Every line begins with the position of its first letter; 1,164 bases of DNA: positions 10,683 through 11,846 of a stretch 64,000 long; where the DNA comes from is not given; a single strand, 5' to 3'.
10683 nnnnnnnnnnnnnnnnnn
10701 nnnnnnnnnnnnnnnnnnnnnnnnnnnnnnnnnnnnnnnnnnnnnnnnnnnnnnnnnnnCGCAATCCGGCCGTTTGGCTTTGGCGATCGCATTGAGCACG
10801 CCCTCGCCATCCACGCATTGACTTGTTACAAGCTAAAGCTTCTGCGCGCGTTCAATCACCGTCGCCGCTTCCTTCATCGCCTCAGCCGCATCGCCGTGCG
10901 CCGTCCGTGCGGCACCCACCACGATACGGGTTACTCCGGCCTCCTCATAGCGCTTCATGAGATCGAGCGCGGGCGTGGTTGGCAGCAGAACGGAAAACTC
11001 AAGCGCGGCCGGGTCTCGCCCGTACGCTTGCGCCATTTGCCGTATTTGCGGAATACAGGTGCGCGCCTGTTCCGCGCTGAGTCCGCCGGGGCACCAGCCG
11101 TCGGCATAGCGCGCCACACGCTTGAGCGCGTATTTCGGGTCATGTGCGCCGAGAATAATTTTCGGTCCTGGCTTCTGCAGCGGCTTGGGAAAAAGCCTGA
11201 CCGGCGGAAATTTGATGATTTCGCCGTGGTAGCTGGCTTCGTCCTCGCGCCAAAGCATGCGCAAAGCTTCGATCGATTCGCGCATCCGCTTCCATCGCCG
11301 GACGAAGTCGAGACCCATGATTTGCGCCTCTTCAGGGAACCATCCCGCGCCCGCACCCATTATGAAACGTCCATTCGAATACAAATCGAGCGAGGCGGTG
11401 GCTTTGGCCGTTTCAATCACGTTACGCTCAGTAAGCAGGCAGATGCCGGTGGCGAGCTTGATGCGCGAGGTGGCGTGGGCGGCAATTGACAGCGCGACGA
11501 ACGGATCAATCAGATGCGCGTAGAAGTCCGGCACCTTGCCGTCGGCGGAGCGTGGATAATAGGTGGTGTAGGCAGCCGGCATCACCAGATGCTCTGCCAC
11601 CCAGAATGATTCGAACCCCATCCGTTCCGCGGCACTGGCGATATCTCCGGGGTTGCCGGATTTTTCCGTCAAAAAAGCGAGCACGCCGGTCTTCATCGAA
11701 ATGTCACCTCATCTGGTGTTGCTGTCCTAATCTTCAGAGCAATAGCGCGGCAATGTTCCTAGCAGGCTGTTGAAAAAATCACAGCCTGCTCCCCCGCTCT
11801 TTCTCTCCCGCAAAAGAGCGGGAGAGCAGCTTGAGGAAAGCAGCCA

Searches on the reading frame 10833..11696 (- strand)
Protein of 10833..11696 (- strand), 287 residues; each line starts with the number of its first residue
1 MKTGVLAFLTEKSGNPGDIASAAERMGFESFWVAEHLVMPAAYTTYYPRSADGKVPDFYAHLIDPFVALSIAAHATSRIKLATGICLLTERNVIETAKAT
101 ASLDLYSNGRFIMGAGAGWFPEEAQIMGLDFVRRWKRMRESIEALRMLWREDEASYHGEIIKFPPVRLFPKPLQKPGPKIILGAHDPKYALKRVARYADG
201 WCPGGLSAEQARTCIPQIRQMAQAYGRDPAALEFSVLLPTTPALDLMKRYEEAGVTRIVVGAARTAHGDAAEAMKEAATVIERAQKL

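Call 32: find_encoding_contigs(protein=window:10833-11696:-, flank=10000, max_places=10)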
Protein window:10833-11696:- (287 aa): no gene with exactly this product is on record in the collection.

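Call 35: find_homologous_proteins(query=window:10833-11696:-, max_evalue=1e-40)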
Query window:10833-11696:- (287 aa): 1339 proteins with E <= 1e-40 among 3880 candidates; the best 120 are listed.
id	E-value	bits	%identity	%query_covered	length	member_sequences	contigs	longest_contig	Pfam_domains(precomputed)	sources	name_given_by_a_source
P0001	5.0e-177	605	93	100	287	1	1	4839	PF00296.27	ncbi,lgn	ncbi:MAG: LLM class F420-dependent oxidoreductase [Candidatus Binataceae bacterium]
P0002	2.8e-169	580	100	90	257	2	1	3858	PF00296.27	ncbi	ncbi:MAG: TIGR03619 family F420-dependent LLM class oxidoreductase, partial [Candidatus Binataceae b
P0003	4.5e-149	514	78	100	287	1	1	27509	PF00296.27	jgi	jgi:probable F420-dependent oxidoreductase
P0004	6.2e-143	493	76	99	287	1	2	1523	PF00296.27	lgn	-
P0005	1.7e-142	492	76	100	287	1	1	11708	PF00296.27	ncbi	ncbi:MAG: LLM class F420-dependent oxidoreductase [Candidatus Binataceae bacterium]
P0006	1.3e-136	473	71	100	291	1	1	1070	PF00296.27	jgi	jgi:probable F420-dependent oxidoreductase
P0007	5.8e-136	471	72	100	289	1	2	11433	PF00296.27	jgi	jgi:probable F420-dependent oxidoreductase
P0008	8.9e-136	470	72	100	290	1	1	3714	PF00296.27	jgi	jgi:probable F420-dependent oxidoreductase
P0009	9.2e-136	470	72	100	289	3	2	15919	PF00296.27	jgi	-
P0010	1.1e-135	470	72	100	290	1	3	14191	PF00296.27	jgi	jgi:probable F420-dependent oxidoreductase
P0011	1.2e-135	469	72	94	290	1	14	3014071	PF00296.27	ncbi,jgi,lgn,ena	-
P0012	2.8e-135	468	71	100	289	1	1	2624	PF00296.27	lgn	-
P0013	2.8e-135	468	70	99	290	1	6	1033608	PF00296.27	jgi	jgi:probable F420-dependent oxidoreductase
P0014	2.9e-135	468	70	100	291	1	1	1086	PF00296.27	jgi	jgi:probable F420-dependent oxidoreductase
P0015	3.1e-135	468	72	100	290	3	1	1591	PF00296.27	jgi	jgi:probable F420-dependent oxidoreductase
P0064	1.4e-131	456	70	100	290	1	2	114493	PF00296.27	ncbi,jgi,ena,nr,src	ncbi:MAG TPA: LLM class F420-dependent oxidoreductase [Candidatus Binataceae bacterium]|nr:LLM class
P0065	1.7e-131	456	69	100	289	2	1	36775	PF00296.27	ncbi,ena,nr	ncbi:MAG TPA: TIGR03619 family F420-dependent LLM class oxidoreductase [Candidatus Binataceae bacter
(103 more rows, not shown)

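Call 36: find_encoding_contigs(protein=P0001, flank=10000, max_places=5)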
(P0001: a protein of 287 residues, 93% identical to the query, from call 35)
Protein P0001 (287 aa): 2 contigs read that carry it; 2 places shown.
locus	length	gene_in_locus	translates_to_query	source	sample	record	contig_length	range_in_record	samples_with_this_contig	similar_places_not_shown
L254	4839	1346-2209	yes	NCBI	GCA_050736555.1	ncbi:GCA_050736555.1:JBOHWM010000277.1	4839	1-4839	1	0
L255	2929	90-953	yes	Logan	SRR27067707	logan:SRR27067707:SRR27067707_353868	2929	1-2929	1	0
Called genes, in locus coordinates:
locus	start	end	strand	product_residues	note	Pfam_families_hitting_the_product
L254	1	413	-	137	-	?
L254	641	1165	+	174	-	PF00719:Pyrophosphatase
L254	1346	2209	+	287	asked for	PF00296:Bac_luciferase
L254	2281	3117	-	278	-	PF00296:Bac_luciferase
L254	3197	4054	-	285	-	PF04116:FA_hydroxylase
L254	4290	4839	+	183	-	?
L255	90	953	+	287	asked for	PF00296:Bac_luciferase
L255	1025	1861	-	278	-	PF00296:Bac_luciferase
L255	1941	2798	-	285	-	PF04116:FA_hydroxylase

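Call 37: find_encoding_contigs(protein=P0003, flank=10000, max_places=5)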
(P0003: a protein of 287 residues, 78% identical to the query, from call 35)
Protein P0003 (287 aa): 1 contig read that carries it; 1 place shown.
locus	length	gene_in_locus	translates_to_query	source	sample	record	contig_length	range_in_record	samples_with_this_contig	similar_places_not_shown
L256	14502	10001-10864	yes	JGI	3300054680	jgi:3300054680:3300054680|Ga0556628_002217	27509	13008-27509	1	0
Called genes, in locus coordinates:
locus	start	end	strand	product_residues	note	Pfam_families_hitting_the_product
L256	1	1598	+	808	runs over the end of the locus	PF03176:MMPL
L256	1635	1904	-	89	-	-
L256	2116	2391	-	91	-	PF09656:PGPGW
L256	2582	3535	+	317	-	PF02790:COX2_TM, PF00116:COX2, PF00034:Cytochrom_C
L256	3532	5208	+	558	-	PF00115:COX1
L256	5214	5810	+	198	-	PF00510:COX3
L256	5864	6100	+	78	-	-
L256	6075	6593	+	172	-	PF00355:Rieske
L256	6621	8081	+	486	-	PF00033:Cytochrome_B, PF13631:Cytochrom_B_N_2, PF13442:Cytochrome_CBB3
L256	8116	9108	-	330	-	PF03706:LPG_synthase_TM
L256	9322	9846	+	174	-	PF00719:Pyrophosphatase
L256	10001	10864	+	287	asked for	PF00296:Bac_luciferase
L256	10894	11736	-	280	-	PF00296:Bac_luciferase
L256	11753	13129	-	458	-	PF07044:DUF1329, PF17131:TP_0789-like (faint)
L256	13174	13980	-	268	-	PF02596:DUF169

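Call 38: find_encoding_contigs(protein=P0005, flank=10000, max_places=5)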
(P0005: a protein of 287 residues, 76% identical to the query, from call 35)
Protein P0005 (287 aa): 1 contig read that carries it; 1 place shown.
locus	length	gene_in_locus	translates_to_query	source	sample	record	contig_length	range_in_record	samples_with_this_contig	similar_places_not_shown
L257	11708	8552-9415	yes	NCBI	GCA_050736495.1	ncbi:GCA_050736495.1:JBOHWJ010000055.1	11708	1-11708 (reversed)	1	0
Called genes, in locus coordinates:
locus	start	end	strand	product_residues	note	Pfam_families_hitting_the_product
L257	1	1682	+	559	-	PF00664:ABC_membrane, PF00005:ABC_tran, PF02463:SMC_N (faint), PF13304:AAA_21 (faint), PF13555:AAA_29 (weak)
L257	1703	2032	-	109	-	PF09656:PGPGW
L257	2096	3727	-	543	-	PF02985:HEAT (faint), PF13646:HEAT_2 (weak)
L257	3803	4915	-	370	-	PF01717:Meth_synt_2 (weak)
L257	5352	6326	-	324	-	PF03706:LPG_synthase_TM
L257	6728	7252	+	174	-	PF00719:Pyrophosphatase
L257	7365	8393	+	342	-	PF00089:Trypsin, PF13365:Trypsin_2, PF13180:PDZ_2, PF17820:PDZ_6 (weak)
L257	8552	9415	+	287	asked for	PF00296:Bac_luciferase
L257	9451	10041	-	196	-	-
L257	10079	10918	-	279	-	PF00296:Bac_luciferase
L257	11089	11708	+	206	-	PF02515:CoA_transf_3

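Call 41: find_encoding_contigs(protein=P0002, flank=10000, max_places=5)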
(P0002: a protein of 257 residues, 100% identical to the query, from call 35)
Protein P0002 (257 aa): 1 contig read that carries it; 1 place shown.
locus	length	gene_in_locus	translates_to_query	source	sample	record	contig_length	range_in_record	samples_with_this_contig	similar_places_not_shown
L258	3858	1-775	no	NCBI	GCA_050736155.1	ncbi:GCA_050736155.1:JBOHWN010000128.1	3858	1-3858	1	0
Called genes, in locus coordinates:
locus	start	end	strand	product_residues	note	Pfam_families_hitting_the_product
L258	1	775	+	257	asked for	PF00296:Bac_luciferase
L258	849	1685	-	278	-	PF00296:Bac_luciferase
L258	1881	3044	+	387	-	PF01717:Meth_synt_2 (faint)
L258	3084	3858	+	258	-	PF02515:CoA_transf_3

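Call 82: find_encoding_contigs(protein=P0064, flank=10000, max_places=10)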
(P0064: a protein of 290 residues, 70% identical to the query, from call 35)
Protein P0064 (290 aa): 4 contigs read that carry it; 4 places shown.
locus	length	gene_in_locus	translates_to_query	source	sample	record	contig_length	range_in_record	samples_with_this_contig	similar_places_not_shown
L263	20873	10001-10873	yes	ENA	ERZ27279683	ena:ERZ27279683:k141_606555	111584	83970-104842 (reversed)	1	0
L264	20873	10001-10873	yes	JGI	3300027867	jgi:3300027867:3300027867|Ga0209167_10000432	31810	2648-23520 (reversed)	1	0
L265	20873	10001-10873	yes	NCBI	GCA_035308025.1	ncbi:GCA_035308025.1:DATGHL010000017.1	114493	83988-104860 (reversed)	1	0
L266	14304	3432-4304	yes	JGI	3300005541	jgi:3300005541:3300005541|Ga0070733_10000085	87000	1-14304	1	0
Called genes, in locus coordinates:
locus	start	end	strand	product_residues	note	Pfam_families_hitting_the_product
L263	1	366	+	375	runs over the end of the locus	PF00092:VWA, PF13519:VWA_2, PF13768:VWA_3 (weak)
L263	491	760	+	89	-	PF00312:Ribosomal_S15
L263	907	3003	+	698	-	PF01138:RNase_PH, PF03725:RNase_PH_C, PF03726:PNPase, PF01138:RNase_PH, PF00013:KH_1, PF00575:S1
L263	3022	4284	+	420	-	PF00675:Peptidase_M16, PF05193:Peptidase_M16_C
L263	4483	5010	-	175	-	PF07040:DUF1326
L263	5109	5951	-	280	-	-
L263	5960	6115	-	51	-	-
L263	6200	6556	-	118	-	PF12762:DDE_Tnp_IS1595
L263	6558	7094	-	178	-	PF12760:Zn_ribbon_IS1595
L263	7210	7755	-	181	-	-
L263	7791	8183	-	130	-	-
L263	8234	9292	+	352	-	PF00089:Trypsin, PF13365:Trypsin_2, PF13180:PDZ_2, PF17820:PDZ_6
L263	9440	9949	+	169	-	PF14534:DUF4440 (weak), PF12680:SnoaL_2 (weak), PF13474:SnoaL_3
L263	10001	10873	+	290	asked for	PF00296:Bac_luciferase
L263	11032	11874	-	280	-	PF00296:Bac_luciferase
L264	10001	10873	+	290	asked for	PF00296:Bac_luciferase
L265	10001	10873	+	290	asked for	PF00296:Bac_luciferase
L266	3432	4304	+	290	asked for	PF00296:Bac_luciferase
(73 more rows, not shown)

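Call 84: find_encoding_contigs(protein=P0065, flank=10000, max_places=10)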
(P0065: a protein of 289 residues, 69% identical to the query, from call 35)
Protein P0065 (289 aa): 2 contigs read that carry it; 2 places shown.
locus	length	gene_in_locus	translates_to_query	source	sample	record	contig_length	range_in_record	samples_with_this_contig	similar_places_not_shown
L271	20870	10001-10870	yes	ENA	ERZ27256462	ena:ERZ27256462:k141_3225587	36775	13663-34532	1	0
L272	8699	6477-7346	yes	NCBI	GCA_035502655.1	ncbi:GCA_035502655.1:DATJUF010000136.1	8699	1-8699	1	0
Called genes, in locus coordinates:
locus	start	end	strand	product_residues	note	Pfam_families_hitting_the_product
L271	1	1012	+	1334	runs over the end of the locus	PF05048:NosD (weak)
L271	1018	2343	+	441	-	-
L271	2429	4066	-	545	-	PF00342:PGI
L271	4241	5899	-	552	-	PF02878:PGM_PMM_I, PF02879:PGM_PMM_II, PF02880:PGM_PMM_III, PF00408:PGM_PMM_IV (faint)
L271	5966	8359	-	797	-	PF09364:XFP_N, PF03894:XFP, PF09363:XFP_C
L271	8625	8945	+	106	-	PF07110:EthD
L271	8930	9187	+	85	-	-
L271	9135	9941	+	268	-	PF00296:Bac_luciferase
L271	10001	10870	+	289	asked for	PF00296:Bac_luciferase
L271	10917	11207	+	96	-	PF07978:NIPSNAP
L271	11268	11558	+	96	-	PF07978:NIPSNAP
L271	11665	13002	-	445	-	PF00072:Response_reg, PF00158:Sigma54_activat, PF13191:AAA_16 (faint), PF14532:Sigma54_activ_2, PF07728:AAA_5 (weak), PF25601:AAA_lid_14, PF02954:HTH_8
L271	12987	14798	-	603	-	PF26769:HAMP_PhoQ (faint), PF00672:HAMP (weak), PF00989:PAS, PF08448:PAS_4, PF13188:PAS_8 (weak), PF00512:HisKA, PF02518:HATPase_c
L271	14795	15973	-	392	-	PF02702:KdpD, PF00582:Usp (weak)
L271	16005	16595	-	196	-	PF02669:KdpC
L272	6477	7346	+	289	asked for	PF00296:Bac_luciferase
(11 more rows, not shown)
